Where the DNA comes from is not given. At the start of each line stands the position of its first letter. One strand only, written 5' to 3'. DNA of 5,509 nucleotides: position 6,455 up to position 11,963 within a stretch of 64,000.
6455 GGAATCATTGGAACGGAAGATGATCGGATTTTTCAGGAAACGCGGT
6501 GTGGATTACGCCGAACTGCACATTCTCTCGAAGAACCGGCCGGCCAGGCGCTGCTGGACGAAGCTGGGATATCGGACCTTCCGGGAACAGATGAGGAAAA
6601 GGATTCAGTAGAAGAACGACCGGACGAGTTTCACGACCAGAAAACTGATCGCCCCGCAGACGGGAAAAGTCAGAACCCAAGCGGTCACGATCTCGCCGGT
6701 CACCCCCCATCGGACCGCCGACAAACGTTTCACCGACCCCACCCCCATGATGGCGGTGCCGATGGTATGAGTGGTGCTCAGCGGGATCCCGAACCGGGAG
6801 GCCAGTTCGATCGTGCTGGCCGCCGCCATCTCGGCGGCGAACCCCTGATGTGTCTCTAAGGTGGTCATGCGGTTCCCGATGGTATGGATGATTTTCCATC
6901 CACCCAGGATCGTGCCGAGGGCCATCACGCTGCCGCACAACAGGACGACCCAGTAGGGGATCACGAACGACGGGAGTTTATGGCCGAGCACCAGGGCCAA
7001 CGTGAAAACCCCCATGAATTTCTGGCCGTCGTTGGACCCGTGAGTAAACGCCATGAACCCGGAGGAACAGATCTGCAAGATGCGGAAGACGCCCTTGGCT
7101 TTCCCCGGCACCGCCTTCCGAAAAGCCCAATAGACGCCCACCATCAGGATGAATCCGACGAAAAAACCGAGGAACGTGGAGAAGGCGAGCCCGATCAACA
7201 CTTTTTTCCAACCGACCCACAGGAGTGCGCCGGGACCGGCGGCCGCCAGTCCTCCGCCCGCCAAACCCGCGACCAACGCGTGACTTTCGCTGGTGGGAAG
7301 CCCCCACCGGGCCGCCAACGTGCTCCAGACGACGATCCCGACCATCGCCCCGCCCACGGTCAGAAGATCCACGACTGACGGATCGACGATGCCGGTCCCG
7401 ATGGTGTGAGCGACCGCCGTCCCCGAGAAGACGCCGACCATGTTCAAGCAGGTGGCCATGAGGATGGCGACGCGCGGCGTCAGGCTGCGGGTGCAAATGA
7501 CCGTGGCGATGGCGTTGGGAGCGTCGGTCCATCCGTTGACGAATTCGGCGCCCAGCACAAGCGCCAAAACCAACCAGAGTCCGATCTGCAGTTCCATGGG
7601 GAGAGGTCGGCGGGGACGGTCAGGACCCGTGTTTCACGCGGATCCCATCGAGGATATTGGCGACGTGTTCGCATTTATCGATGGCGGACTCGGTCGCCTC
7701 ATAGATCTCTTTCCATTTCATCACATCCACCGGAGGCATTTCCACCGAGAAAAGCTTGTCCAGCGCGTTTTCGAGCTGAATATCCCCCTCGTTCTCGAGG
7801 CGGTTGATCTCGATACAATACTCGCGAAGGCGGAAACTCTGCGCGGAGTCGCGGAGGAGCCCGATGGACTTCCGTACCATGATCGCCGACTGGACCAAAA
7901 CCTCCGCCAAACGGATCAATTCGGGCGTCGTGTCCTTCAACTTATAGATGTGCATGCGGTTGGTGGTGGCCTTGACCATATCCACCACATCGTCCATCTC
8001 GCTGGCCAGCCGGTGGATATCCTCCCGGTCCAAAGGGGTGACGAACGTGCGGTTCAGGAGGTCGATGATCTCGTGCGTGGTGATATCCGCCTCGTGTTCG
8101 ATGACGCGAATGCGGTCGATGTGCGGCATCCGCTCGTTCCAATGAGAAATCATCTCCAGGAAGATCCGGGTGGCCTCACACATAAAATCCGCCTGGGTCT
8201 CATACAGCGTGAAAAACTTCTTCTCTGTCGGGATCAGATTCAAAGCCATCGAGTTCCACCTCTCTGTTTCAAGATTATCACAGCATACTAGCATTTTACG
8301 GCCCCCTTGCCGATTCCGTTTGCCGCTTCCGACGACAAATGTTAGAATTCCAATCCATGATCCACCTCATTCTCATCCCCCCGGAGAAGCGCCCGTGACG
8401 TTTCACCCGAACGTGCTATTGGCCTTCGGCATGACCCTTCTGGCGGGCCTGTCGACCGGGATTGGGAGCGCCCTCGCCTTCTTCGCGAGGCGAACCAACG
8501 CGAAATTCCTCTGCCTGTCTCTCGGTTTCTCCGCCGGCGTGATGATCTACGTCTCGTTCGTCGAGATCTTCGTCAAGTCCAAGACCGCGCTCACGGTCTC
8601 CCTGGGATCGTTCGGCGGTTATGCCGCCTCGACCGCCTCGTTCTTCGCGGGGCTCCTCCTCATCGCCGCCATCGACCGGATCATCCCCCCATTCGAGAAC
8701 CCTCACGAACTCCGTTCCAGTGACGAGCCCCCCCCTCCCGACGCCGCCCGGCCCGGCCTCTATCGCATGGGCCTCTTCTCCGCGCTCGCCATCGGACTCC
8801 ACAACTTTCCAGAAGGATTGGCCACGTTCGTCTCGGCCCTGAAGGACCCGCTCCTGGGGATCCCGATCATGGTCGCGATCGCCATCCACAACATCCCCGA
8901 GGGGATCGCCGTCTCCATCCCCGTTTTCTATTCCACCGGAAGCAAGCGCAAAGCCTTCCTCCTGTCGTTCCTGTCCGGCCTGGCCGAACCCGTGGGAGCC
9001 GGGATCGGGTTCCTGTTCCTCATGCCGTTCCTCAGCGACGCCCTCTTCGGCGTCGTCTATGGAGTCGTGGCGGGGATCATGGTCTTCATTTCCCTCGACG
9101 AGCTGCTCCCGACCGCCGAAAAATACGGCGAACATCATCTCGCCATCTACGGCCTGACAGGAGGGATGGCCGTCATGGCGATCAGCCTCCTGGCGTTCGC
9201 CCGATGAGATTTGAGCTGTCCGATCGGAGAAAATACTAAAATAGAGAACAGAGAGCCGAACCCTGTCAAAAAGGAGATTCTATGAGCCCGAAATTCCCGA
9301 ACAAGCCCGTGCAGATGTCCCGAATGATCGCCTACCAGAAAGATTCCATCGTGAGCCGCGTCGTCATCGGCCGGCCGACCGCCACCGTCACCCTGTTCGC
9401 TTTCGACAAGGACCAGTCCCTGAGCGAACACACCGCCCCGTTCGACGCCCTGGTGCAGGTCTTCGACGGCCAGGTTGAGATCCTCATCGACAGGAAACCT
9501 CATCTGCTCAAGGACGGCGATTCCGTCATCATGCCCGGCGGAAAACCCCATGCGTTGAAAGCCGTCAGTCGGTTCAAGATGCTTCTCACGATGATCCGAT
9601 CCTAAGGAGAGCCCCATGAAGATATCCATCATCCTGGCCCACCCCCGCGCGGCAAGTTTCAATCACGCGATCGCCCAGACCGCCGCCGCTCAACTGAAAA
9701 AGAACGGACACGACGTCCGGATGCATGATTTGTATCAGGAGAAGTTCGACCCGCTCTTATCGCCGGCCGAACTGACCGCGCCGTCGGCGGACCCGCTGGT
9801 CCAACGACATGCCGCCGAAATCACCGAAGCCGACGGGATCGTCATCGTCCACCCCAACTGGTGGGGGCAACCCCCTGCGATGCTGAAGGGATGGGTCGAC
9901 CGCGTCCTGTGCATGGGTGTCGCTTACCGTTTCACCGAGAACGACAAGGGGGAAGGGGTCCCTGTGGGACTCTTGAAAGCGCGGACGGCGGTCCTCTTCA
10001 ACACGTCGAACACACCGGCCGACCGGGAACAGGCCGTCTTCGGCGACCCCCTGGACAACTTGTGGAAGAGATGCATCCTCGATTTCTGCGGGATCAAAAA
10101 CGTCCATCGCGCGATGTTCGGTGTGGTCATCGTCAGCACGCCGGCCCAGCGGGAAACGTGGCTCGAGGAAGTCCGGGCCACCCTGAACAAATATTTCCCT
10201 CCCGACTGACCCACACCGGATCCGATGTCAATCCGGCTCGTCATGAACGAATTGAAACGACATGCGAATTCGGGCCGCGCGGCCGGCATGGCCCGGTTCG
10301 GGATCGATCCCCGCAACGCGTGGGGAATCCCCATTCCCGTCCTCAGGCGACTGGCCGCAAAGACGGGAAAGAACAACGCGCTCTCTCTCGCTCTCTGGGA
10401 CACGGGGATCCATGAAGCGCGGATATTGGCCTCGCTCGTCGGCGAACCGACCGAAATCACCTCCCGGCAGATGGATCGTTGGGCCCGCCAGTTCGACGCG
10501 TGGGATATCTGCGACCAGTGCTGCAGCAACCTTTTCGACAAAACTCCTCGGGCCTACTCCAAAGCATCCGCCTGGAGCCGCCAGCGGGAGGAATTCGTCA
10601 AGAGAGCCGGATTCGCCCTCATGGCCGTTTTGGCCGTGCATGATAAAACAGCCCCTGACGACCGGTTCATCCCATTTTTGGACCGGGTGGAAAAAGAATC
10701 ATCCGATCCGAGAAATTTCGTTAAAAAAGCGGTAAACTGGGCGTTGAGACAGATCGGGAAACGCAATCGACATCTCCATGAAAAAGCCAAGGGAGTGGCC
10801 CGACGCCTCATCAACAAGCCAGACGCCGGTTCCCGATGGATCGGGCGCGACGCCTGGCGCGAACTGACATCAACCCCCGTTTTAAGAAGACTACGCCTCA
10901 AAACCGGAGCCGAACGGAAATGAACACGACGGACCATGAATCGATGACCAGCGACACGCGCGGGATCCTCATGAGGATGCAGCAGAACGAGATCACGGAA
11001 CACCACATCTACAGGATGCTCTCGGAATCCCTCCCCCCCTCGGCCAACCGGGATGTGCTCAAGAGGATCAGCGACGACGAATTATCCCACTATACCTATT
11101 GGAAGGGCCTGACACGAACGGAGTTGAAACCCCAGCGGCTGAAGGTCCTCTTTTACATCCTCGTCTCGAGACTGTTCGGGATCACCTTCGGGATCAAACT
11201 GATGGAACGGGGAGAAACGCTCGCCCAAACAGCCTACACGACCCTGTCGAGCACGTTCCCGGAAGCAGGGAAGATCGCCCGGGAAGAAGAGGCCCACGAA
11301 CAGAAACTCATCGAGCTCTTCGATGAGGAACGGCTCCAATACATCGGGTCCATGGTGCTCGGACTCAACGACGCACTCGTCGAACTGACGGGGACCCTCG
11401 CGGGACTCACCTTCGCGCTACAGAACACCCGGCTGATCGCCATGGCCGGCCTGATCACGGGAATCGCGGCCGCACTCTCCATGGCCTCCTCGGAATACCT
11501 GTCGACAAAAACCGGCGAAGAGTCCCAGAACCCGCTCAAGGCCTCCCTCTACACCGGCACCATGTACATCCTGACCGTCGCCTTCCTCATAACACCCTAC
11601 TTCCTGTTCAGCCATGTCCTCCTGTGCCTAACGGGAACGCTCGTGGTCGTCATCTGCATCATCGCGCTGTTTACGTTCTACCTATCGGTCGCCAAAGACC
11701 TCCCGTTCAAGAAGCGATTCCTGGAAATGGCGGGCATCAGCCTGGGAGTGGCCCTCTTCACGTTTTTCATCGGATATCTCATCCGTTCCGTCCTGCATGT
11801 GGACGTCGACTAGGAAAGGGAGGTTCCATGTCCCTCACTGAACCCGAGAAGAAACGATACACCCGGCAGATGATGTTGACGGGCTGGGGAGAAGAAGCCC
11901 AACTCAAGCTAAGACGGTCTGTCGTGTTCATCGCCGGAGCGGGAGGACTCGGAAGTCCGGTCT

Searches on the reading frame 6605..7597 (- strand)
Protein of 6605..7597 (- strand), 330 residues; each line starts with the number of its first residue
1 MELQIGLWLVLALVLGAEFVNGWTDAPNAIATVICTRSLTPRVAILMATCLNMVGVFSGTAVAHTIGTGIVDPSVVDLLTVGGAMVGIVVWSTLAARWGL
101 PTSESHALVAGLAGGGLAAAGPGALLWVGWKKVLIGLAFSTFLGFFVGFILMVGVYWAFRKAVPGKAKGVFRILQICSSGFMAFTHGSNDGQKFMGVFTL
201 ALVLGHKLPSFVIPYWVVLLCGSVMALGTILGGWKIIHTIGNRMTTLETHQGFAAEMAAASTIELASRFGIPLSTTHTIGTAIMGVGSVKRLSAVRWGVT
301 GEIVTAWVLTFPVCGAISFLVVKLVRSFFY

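Call 85: search_protein_families(library=pfam, proteins=[window:6605-7597:-], max_evalue=0.0001)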
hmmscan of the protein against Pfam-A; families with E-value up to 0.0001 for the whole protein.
window:6605-7597:- (330 aa): 1 family
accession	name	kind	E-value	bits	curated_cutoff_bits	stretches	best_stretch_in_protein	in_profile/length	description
PF01384.25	PHO4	-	4.5e-86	289.4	33.7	1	21-318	1-350/350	Phosphate transporter family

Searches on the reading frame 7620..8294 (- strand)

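Call 85: search_protein_families(library=pfam, proteins=[window:7620-8294:-], max_evalue=0.0001)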
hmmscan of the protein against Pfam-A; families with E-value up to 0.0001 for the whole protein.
window:7620-8294:- (224 aa): 1 family
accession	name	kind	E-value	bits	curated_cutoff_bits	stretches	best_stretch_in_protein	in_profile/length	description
PF01865.21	PhoU_div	-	3.4e-26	92.4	24.4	1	21-218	7-211/214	Protein of unknown function DUF47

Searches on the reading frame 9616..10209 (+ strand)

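Call 85: search_protein_families(library=pfam, proteins=[window:9616-10209:+], max_evalue=0.0001)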
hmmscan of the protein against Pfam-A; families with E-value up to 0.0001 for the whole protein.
window:9616-10209:+ (197 aa): 2 families
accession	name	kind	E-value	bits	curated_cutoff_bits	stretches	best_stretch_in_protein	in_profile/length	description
PF02525.22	Flavodoxin_2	-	3.3e-40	138.4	27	1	1-188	1-196/198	Flavodoxin-like fold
PF03358.20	FMN_red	-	2.6e-17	63.2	24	1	1-107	1-99/152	NADPH-dependent FMN reductase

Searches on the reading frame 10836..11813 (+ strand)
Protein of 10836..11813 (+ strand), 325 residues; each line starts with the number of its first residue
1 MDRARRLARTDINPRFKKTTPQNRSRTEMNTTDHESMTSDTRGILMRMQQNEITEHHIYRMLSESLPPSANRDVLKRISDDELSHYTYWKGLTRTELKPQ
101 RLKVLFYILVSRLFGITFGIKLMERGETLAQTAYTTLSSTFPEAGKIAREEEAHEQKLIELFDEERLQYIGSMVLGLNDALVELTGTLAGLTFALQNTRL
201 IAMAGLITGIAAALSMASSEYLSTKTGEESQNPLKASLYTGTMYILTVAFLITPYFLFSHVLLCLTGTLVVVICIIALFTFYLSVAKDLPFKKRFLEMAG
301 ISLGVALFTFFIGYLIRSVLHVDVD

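Call 85: search_protein_families(library=pfam, proteins=[window:10836-11813:+], max_evalue=0.0001)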
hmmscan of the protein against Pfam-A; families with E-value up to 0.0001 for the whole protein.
window:10836-11813:+ (325 aa): 1 family
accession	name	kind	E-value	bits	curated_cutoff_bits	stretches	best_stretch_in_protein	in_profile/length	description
PF01988.24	VIT1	-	6.9e-15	55.9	28.1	1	172-230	3-62/214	VIT family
